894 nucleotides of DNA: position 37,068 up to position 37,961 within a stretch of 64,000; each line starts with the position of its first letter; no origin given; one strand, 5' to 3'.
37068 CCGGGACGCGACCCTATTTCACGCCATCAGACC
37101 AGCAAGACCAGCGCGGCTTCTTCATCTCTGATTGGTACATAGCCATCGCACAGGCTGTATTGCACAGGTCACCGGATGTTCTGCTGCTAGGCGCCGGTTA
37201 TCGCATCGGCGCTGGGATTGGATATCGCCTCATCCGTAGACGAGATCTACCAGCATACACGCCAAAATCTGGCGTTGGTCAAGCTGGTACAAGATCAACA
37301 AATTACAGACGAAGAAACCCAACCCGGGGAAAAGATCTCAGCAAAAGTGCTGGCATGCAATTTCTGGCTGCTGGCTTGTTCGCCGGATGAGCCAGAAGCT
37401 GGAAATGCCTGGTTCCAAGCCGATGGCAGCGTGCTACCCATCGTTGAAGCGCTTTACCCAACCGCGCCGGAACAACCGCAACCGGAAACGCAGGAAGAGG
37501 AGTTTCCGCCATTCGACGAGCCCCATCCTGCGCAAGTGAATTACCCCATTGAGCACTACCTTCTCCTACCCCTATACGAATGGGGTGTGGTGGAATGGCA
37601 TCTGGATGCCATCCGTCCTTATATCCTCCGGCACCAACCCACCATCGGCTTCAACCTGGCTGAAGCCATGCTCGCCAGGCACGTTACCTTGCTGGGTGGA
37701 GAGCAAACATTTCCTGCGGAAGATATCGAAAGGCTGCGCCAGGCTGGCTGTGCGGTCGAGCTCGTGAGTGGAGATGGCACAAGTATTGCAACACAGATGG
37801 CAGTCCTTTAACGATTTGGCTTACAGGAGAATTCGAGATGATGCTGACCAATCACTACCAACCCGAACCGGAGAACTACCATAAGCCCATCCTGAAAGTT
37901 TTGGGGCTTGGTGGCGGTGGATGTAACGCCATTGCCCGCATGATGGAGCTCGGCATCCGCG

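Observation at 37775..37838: Exact sigma-54 promoter immediately upstream of ftsZ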

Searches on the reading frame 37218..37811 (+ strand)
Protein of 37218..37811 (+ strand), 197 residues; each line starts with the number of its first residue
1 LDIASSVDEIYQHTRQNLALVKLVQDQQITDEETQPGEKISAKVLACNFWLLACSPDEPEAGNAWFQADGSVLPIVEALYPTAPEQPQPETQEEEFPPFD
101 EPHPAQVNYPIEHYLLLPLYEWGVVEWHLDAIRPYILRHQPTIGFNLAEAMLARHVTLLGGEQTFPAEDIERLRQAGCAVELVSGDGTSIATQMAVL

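Call 7: search_protein_families(library=pfam, proteins=[window:37218-37811:+])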
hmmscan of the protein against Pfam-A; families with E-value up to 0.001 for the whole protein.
window:37218-37811:+ (197 aa): 0 families
